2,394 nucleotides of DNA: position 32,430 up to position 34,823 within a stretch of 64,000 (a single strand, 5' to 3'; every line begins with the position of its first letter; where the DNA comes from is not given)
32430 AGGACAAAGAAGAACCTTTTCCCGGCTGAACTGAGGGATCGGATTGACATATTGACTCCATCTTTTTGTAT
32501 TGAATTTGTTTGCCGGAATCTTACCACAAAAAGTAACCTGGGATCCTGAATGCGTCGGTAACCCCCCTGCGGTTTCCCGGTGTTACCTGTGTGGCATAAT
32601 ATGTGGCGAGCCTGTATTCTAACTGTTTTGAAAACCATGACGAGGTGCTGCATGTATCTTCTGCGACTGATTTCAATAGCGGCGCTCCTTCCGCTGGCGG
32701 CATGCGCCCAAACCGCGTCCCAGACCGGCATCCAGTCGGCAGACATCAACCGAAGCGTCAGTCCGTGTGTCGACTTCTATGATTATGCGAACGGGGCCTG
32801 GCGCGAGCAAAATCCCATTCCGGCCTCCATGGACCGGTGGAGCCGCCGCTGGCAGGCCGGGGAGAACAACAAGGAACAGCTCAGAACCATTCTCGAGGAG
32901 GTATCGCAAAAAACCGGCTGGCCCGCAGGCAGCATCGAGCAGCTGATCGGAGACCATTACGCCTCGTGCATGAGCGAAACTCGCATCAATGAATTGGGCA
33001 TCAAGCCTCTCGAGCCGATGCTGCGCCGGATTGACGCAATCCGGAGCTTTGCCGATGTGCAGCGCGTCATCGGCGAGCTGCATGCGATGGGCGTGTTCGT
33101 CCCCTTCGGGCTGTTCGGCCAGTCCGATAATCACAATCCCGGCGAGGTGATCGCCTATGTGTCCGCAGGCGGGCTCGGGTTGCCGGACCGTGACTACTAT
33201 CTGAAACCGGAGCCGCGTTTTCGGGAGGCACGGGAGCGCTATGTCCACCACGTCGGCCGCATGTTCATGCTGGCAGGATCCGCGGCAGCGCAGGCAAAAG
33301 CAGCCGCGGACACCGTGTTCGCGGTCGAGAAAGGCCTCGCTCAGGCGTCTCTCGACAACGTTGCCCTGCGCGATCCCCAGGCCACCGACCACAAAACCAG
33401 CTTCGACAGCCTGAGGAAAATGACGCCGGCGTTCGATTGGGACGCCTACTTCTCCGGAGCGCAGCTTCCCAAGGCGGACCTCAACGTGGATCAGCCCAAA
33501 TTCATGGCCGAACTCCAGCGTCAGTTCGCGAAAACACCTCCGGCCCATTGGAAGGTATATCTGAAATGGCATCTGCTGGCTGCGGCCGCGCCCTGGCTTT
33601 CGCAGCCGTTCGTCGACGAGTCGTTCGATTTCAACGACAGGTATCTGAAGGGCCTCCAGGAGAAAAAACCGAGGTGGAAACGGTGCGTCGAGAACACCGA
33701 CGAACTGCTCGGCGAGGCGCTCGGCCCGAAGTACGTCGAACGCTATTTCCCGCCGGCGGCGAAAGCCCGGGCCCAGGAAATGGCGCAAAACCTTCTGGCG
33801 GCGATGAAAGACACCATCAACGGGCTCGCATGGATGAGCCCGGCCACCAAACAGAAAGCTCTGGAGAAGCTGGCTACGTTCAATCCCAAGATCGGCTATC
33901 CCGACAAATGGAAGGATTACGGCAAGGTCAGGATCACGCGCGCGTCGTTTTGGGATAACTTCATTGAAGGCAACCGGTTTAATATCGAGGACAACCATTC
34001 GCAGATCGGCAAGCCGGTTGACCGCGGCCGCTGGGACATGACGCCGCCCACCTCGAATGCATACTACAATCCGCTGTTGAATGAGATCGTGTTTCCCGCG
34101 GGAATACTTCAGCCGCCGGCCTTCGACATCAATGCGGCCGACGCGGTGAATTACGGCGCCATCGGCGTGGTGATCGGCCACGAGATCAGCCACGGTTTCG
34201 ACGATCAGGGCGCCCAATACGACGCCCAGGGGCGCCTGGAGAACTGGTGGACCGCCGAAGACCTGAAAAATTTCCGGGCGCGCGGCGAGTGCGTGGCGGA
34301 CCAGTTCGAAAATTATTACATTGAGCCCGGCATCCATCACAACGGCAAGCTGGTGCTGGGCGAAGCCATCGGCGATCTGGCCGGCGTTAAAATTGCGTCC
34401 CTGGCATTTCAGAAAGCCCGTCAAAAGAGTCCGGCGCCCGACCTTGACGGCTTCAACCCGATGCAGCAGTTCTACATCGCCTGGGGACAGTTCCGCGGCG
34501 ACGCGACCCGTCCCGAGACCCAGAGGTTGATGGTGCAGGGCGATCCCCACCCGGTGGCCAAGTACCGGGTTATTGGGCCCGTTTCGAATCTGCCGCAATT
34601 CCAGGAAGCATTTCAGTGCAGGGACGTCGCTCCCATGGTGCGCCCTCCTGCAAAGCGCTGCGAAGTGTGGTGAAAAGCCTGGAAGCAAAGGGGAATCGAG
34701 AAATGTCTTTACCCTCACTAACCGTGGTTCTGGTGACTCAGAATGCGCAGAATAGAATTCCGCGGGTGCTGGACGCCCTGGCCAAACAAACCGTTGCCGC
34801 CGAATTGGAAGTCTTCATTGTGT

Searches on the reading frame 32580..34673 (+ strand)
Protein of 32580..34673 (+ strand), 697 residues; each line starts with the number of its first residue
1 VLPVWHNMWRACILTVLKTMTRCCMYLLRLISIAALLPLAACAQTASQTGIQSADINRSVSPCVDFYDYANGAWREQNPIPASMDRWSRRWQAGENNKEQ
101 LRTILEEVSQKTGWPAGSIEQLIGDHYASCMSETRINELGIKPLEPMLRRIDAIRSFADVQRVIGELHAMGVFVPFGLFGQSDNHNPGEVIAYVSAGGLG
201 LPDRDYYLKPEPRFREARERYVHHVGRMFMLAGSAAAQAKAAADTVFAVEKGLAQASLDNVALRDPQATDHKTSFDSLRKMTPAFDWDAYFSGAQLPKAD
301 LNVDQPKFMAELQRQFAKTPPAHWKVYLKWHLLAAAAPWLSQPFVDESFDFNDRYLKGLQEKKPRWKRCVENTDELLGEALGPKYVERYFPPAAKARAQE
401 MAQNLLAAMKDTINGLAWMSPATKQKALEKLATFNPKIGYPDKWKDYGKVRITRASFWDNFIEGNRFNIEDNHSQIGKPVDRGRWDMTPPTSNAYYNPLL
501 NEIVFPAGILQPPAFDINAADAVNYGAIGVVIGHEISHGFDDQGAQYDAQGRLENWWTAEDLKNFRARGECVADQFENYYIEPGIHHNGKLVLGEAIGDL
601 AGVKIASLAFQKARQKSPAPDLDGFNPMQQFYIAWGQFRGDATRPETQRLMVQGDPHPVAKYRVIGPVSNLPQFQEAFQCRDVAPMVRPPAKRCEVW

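Call 68: search_protein_families(library=pfam, proteins=[window:32580-34673:+], max_evalue=0.0001)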
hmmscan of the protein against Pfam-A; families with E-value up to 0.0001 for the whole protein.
window:32580-34673:+ (697 aa): 2 families
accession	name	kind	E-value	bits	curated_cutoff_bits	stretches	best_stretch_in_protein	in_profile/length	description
PF05649.18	Peptidase_M13_N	-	2.1e-117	393.2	32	1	62-441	1-381/381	Peptidase family M13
PF01431.27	Peptidase_M13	-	2.1e-64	217.4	24.5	1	493-694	1-205/205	Peptidase family M13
